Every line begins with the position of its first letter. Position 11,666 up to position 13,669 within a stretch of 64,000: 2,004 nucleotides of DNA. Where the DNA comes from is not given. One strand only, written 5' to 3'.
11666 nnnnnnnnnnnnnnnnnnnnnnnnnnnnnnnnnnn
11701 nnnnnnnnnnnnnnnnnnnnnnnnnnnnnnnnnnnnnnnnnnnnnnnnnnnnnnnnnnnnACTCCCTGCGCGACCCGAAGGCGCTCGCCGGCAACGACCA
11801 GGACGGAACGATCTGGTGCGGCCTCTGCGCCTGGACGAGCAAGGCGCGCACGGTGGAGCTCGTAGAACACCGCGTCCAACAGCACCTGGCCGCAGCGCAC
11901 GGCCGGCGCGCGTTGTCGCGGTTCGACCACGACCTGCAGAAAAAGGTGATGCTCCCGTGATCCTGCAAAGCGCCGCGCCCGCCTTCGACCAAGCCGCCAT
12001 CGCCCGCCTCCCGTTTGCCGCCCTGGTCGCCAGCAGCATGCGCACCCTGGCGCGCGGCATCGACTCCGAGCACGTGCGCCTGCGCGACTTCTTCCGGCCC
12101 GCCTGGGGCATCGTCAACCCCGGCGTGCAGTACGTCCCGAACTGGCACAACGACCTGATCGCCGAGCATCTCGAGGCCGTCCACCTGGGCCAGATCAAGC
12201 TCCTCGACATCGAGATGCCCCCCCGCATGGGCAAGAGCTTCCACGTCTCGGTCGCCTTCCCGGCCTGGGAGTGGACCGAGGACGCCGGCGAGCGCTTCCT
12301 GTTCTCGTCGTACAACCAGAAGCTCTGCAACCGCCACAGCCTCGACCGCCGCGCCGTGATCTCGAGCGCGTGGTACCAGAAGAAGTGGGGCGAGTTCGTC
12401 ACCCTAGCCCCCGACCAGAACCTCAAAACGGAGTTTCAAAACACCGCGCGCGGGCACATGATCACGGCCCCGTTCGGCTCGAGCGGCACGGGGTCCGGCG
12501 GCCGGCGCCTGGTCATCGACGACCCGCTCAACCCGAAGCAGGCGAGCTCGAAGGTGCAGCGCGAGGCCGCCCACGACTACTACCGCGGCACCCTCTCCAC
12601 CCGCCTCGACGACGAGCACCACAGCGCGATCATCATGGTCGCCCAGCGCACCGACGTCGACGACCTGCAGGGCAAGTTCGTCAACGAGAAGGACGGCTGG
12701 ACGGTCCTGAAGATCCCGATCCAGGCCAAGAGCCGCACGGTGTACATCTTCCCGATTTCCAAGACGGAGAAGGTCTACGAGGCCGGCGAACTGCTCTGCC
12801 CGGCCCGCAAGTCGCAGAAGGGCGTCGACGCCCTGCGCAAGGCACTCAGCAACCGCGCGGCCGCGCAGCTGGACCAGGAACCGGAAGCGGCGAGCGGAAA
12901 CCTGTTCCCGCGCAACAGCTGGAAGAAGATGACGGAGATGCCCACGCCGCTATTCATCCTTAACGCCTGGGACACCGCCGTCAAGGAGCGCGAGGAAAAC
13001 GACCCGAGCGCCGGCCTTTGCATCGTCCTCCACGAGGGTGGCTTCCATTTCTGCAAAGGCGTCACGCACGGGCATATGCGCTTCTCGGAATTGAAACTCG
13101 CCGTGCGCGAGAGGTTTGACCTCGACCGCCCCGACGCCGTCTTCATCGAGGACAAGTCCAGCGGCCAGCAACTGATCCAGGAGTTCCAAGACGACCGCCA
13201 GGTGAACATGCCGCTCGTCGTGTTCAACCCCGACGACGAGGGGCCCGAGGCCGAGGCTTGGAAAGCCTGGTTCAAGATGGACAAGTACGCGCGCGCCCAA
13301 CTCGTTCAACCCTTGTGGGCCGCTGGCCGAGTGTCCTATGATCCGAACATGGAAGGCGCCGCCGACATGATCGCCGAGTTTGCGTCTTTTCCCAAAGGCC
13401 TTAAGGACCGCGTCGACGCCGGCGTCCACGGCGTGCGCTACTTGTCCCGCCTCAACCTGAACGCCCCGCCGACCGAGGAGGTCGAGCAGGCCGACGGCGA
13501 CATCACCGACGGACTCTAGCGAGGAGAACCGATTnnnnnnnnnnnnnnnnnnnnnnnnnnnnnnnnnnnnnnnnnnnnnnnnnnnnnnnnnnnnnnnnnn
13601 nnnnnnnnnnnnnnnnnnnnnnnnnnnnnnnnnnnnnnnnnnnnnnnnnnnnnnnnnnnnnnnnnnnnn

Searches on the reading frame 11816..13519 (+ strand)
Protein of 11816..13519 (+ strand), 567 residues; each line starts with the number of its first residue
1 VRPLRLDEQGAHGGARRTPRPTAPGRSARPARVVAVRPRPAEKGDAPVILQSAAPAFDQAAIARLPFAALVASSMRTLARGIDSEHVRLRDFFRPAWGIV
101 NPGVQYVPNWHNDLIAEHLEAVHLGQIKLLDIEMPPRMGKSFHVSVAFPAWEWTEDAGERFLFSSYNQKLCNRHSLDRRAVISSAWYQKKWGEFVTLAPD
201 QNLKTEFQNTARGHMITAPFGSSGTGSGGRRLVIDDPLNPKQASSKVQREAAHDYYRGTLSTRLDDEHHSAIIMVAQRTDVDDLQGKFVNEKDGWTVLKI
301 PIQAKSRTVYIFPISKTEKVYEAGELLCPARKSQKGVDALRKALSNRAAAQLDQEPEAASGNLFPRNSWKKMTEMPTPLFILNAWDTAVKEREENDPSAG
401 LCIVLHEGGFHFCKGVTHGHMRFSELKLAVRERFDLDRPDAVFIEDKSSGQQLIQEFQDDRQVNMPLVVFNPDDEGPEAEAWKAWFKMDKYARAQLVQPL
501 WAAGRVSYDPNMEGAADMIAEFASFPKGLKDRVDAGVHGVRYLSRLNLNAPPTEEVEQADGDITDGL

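Call 7: search_protein_families(library=pfam, proteins=[window:11816-13519:+], max_evalue=0.1)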
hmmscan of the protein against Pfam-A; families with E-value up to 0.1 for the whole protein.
window:11816-13519:+ (567 aa): 1 family
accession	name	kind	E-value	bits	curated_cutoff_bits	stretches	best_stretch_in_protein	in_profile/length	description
PF17289.8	Terminase_6C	-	5.6e-08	33.3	22.6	1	384-534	2-146/155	Terminase RNaseH-like domain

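Call 8: search_protein_families(library=phrogs, proteins=[window:11816-13519:+], max_evalue=0.1)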
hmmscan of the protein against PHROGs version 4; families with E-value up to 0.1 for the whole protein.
window:11816-13519:+ (567 aa): 6 families
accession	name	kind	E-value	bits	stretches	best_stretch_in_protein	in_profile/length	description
phrog_38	-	head and packaging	7.1e-64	217.7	1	87-547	271-707/760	terminase large subunit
phrog_4758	-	head and packaging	2.9e-37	129.3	1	89-303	26-236/243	terminase large subunit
phrog_5573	-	head and packaging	1.4e-16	61.7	1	320-534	20-222/250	terminase large subunit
phrog_979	-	head and packaging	1.6e-05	24.8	1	355-553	409-609/642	terminase large subunit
phrog_30251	-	head and packaging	5.4e-05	22.6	1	126-304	54-239/799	terminase large subunit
phrog_20156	-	unknown function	0.071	13.7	0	29-62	116-149/229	-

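Call 14: find_related_loci(query=window:11957-13516:+, collection=viral_contigs, flank=5000)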
Query window:11957-13516:+ (520 aa) in viral_contigs; peptide patterns used: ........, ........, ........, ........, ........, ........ (x = any residue, [..] = any of these).
2 stretches matched a pattern; 1 encode a relative of the query (tblastn E <= 1e-3); 1 distinct loci.
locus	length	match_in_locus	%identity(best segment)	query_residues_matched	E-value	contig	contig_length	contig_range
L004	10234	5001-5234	31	191-264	2e-4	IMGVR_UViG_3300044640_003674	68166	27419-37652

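Call 15: find_related_loci(query=window:11957-13516:+, collection=genome_contigs, flank=5000)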
Query window:11957-13516:+ (520 aa) in genome_contigs; peptide patterns used: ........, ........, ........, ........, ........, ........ (x = any residue, [..] = any of these).
30 stretches matched a pattern, but none encodes a relative of the query by tblastn (E <= 1e-3).

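Call 16: find_homologous_proteins(query=window:11957-13516:+, max_evalue=1e-20)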
Query window:11957-13516:+ (520 aa): 153 proteins with E <= 1e-20 among 8000 candidates; the best 120 are listed.
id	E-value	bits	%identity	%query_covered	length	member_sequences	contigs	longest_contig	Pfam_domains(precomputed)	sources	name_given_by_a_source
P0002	0.0e+0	1206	100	100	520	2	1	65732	PF17289.9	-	-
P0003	3.7e-294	994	83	98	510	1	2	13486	PF17289.9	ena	-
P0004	1.1e-289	980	82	98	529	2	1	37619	PF17289.9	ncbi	-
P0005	2.7e-253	860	73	97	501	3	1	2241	PF17289.9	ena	-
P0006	1.4e-252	857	71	96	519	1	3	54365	PF17289.9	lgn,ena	-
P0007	7.6e-242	822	70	98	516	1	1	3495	PF17289.9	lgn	-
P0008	2.2e-233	794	72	90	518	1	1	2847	PF17289.9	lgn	-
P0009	1.0e-222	759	65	96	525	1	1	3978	-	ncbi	-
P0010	4.6e-201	687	60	99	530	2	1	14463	-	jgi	jgi:hypothetical protein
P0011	2.9e-177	609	56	96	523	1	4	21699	PF17289.9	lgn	-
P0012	5.1e-177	608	74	69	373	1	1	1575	PF17289.9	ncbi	-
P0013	1.4e-140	488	49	91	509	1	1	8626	PF17289.9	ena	-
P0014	4.7e-139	483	49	91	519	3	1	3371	-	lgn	-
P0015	6.6e-139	482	48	96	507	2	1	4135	PF17289.9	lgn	-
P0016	9.4e-122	426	45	96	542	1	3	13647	PF17289.9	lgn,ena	-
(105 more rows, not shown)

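Call 17: find_encoding_contigs(protein=P0003, flank=6000, max_places=3)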
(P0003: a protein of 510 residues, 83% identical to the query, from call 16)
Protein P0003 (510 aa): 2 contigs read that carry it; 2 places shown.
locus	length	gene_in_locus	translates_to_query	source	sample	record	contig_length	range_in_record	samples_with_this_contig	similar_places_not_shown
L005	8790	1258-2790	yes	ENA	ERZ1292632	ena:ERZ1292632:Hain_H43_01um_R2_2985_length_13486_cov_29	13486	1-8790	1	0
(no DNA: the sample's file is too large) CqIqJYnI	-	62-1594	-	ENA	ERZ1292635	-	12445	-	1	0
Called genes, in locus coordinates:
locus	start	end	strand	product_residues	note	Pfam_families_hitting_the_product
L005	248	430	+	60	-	-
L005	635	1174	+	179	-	-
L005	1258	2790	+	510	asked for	PF17289:Terminase_6C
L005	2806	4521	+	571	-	-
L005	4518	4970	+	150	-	-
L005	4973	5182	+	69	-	-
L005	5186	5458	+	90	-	-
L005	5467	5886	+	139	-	PF01050:MannoseP_isomer, PF07883:Cupin_2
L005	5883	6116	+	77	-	-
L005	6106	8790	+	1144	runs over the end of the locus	PF07591:PT-HINT (faint), PF13403:Hint_2 (weak), PF14890:Intein_splicing (weak)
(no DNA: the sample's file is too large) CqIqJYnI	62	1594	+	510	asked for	PF17289:Terminase_6C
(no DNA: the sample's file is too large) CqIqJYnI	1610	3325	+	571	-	-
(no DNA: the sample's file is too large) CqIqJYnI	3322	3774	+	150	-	-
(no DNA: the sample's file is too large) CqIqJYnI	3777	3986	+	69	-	-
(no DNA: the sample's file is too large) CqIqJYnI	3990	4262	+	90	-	-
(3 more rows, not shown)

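Call 18: find_encoding_contigs(protein=P0004, flank=6000, max_places=3)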
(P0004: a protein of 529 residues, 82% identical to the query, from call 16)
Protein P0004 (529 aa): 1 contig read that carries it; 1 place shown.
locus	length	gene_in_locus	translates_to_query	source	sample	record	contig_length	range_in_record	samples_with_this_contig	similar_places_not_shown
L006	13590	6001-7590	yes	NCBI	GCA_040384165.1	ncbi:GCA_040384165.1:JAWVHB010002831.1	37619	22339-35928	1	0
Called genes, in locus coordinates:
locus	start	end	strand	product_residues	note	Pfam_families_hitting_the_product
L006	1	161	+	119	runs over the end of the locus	PF04355:BamE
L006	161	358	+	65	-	-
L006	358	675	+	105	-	-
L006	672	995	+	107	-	-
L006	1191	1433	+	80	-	-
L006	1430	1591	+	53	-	-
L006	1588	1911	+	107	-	-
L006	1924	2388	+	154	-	-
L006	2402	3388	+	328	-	PF14354:Lar_restr_allev (weak)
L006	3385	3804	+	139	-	-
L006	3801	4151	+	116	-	-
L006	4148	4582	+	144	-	-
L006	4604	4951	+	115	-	-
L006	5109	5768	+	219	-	-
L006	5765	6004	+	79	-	-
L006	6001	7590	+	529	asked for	PF17289:Terminase_6C (weak)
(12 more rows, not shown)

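Call 19: find_encoding_contigs(protein=P0006, flank=6000, max_places=3)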
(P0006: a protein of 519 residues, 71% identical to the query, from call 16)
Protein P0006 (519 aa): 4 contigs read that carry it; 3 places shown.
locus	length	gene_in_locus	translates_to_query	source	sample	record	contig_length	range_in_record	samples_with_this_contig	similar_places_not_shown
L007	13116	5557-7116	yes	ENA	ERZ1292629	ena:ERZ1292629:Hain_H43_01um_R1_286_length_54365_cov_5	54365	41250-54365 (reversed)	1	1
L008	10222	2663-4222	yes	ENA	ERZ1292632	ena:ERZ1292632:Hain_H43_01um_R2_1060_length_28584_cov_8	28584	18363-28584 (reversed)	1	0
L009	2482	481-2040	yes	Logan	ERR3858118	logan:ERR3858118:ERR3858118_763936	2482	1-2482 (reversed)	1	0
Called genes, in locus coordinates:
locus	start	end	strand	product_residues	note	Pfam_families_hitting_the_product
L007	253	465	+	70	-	-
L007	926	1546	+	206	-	PF00145:DNA_methylase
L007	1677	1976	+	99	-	-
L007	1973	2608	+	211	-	-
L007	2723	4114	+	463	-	PF22555:DAM-like-phage1, PF22559:GNAT-phage-like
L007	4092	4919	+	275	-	PF02195:ParB_N (faint)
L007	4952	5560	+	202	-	-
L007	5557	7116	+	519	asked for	PF17289:Terminase_6C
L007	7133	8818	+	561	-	PF05133:SPP1_portal (faint)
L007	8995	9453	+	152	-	-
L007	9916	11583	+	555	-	PF14890:Intein_splicing (faint), PF07591:PT-HINT, PF13403:Hint_2, PF14623:Vint (weak)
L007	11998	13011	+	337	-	PF01073:3Beta_HSD, PF01370:Epimerase, PF02719:Polysacc_synt_2, PF04321:RmlD_sub_bind, PF16363:GDP_Man_Dehyd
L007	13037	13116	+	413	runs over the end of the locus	-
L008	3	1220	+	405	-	?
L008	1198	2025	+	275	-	PF02195:ParB_N (faint)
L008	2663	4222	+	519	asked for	PF17289:Terminase_6C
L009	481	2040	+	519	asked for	PF17289:Terminase_6C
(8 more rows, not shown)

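Call 36: find_encoding_contigs(protein=P0010, flank=5000, max_places=2)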
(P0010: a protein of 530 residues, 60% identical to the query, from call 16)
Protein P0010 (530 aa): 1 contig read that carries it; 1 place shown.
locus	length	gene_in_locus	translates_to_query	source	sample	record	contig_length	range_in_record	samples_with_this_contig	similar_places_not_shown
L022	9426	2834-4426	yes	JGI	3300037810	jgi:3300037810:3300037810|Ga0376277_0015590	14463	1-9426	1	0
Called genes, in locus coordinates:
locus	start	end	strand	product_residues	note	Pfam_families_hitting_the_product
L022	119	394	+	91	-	-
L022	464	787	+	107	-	-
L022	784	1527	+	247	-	PF20691:TAGT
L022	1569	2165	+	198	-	-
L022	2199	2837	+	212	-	-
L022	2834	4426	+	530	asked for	-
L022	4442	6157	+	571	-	-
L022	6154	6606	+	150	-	-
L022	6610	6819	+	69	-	-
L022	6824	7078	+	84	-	-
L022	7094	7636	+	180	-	PF01050:MannoseP_isomer, PF07883:Cupin_2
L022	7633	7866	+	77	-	-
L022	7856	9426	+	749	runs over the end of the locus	PF07591:PT-HINT (weak), PF13403:Hint_2 (weak), PF14623:Vint (faint), PF14890:Intein_splicing (faint)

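Call 37: find_encoding_contigs(protein=P0011, flank=5000, max_places=2)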
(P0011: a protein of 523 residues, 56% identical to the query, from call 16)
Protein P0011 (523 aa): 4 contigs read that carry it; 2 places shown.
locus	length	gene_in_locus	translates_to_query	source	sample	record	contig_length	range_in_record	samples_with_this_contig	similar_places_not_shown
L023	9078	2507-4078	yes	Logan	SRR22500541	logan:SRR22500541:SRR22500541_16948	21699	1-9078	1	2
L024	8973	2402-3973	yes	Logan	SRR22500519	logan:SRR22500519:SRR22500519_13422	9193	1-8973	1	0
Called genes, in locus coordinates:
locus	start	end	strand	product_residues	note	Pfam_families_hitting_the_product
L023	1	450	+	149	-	?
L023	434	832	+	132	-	-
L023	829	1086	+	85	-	-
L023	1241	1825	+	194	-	-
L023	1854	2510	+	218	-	-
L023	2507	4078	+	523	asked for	PF17289:Terminase_6C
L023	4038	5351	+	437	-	PF01170:UPF0020 (faint), PF01555:N6_N4_Mtase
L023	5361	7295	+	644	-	PF05133:SPP1_portal (faint), PF05136:Phage_portal_2 (weak)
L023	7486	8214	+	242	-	-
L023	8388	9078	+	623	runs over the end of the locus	PF00300:His_Phos_1, PF04233:Phage_Mu_F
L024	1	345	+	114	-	?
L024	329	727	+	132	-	-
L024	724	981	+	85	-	-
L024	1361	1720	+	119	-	-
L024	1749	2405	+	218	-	-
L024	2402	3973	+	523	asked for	PF17289:Terminase_6C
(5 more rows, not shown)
